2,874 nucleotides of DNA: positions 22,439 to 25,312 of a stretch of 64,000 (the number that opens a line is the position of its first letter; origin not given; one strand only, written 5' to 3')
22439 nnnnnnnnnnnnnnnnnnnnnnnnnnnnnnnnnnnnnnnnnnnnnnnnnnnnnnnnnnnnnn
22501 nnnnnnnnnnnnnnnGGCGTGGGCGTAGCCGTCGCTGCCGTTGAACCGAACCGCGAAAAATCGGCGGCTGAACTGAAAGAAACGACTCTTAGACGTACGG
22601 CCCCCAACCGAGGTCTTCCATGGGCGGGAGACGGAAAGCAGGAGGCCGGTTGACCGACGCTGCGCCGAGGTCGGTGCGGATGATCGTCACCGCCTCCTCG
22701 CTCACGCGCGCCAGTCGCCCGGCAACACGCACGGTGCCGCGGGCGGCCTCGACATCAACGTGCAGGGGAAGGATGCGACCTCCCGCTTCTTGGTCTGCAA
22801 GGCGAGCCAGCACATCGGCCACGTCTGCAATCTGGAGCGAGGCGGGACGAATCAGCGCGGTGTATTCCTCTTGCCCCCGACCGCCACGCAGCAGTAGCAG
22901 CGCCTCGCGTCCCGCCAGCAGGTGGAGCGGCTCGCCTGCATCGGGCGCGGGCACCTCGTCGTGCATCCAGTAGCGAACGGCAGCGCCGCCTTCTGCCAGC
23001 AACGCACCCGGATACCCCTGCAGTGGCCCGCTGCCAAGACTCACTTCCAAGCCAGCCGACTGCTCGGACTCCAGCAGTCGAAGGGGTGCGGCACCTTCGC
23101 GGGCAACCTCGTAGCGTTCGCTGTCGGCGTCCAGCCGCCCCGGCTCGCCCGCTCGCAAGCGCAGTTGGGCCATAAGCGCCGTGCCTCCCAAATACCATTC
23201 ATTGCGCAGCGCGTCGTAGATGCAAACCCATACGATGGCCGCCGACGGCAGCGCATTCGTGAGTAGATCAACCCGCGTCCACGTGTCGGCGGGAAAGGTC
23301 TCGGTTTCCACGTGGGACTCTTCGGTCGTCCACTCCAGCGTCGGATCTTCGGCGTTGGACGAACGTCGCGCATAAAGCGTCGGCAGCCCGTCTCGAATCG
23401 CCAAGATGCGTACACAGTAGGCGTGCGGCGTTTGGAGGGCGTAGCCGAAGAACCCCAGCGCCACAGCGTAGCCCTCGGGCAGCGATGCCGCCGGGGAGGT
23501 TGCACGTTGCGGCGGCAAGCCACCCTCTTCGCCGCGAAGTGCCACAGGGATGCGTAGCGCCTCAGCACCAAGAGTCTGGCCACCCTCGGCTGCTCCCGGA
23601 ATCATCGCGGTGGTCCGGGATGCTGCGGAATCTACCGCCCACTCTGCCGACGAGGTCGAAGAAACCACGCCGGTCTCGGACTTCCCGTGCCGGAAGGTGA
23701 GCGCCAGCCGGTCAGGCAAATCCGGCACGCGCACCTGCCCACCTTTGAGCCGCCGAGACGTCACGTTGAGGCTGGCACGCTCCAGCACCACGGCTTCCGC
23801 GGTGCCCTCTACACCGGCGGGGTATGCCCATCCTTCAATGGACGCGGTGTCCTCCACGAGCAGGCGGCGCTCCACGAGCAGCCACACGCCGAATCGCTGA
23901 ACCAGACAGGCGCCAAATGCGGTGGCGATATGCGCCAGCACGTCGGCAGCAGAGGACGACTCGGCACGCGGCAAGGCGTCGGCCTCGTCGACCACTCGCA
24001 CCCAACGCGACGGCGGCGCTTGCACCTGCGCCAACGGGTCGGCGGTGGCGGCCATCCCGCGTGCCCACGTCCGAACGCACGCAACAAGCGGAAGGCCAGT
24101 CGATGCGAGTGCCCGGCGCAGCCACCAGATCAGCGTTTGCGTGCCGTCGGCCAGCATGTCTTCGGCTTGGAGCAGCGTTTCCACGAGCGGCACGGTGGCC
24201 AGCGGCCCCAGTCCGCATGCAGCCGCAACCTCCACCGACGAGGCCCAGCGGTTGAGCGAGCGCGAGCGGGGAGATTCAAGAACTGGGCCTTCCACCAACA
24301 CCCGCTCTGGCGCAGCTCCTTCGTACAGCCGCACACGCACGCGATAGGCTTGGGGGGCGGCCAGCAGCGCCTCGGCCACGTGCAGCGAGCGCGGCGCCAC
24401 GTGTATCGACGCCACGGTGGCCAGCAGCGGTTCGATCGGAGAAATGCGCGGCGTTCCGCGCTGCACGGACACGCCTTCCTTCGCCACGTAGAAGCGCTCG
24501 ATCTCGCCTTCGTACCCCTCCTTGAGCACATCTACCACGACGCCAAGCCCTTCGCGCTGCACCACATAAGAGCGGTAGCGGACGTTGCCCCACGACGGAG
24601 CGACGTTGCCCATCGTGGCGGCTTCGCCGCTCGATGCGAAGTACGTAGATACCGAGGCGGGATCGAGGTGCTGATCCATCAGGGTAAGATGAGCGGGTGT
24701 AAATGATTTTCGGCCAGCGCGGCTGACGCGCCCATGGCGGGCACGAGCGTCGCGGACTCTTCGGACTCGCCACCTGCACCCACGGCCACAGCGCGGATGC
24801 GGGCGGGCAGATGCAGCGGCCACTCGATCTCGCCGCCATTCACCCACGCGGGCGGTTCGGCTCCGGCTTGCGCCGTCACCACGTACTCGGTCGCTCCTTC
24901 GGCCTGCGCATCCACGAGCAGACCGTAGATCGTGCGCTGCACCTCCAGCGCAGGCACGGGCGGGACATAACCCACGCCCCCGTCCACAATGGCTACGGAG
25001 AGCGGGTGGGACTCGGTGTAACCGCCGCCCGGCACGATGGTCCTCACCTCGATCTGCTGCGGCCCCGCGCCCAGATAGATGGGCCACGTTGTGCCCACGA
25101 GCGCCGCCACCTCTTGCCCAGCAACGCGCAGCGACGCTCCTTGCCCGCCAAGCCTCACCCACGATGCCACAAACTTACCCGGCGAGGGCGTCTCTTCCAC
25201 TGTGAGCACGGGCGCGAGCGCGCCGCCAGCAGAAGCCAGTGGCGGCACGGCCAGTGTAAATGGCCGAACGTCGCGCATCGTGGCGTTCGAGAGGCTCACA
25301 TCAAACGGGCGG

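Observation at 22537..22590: Prophage termini: TGA...TCA ends, perfect 15-bp inverted repeats exactly 26 bp inside both ends, and a 3-bp (not 5-bp) exact flanking repeat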

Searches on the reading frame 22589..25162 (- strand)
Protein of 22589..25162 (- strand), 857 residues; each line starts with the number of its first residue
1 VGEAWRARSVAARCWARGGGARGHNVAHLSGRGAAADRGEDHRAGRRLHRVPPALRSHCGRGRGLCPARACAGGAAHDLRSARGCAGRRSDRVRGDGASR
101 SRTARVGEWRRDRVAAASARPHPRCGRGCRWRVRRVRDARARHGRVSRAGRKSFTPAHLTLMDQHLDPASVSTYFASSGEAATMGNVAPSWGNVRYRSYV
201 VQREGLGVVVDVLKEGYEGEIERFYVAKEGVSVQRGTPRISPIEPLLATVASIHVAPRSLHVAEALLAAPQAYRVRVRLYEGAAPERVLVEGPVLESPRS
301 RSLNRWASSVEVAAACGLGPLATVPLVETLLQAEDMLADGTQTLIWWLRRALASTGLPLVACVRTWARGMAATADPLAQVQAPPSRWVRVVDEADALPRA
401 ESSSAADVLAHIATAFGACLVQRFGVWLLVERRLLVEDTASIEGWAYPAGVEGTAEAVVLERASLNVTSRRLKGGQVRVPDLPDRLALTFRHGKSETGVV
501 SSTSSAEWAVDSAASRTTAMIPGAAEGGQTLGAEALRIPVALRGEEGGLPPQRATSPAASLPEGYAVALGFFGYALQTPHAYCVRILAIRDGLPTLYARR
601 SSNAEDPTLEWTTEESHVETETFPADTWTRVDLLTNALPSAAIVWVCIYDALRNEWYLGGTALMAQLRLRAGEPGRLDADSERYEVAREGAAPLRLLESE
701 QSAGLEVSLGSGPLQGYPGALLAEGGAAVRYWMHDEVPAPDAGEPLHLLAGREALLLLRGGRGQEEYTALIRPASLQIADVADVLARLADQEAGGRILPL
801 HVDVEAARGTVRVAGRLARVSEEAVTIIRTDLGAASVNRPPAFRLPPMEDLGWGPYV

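Call 11: search_protein_families(library=pfam, proteins=[window:22589-25162:-], max_evalue=0.01)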
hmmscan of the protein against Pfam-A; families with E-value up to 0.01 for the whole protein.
window:22589-25162:- (857 aa): 0 families

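Call 12: search_protein_families(library=phrogs, proteins=[window:22589-25162:-], max_evalue=0.001)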
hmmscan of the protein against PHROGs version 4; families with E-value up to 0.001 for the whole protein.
window:22589-25162:- (857 aa): 0 families

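Call 61: find_encoding_contigs(protein=window:22589-24679:-, flank=6000, max_places=10)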
Protein window:22589-24679:- (696 aa): 7 contigs read that carry it; 5 places shown.
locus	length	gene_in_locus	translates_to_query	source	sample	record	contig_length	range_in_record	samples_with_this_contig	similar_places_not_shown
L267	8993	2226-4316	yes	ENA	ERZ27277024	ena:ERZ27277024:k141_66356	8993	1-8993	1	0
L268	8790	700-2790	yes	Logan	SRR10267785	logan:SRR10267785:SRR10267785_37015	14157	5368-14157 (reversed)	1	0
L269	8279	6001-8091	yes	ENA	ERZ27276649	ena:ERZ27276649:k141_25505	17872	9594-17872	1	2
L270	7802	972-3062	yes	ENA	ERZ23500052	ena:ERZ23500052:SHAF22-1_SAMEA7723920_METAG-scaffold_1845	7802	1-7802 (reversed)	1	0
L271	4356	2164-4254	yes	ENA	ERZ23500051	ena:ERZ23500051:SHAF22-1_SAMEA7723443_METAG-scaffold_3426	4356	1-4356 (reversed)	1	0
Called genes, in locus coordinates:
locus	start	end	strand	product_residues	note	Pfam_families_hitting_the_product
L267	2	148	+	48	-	?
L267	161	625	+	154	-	-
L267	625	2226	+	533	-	-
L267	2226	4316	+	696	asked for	-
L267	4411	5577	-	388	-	PF00285:Citrate_synt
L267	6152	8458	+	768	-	PF10150:RNase_E_G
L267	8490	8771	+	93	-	-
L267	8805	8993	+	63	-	?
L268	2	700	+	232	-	?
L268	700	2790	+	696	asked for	-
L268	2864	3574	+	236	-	PF16313:DUF4953 (weak)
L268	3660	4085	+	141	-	-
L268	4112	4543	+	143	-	-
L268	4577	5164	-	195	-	-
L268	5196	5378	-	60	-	-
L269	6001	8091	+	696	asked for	-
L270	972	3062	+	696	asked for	-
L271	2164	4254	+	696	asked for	-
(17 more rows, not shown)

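Call 68: find_encoding_contigs(protein=window:22589-24679:-, flank=160, max_places=10)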
Protein window:22589-24679:- (696 aa): 7 contigs read that carry it; 7 places shown.
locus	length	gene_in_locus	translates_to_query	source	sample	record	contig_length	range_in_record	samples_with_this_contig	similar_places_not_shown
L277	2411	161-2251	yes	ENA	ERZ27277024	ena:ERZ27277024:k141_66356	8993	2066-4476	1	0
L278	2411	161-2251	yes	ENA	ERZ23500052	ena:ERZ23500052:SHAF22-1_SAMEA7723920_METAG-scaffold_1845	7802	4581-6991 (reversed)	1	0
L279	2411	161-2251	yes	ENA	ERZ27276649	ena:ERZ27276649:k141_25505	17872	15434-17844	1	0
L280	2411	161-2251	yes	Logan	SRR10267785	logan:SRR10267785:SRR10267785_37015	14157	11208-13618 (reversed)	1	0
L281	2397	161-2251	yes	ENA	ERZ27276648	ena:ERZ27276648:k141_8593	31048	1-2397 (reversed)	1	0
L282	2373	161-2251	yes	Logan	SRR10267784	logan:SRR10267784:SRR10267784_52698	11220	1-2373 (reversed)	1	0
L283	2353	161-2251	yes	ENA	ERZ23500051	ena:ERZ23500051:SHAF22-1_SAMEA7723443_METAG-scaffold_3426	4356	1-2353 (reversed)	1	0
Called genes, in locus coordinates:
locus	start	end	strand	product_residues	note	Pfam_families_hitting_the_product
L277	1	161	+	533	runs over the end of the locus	-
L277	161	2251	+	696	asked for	-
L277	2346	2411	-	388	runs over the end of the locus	PF00285:Citrate_synt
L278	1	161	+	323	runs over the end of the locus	?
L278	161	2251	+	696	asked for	-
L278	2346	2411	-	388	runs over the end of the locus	PF00285:Citrate_synt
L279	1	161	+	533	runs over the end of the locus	-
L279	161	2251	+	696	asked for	-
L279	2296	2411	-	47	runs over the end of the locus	?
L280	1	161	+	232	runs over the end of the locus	?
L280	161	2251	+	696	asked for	-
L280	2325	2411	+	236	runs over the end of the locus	PF16313:DUF4953 (weak)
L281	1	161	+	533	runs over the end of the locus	-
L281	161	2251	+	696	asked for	-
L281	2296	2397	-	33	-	?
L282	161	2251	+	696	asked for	-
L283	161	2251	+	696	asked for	-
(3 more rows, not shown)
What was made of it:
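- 22589..24679 (-): Last tail gene (696 aa); its stop lies 47 nt from the left tip. The exact protein was used to recover the other insertions (calls 61, 68).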
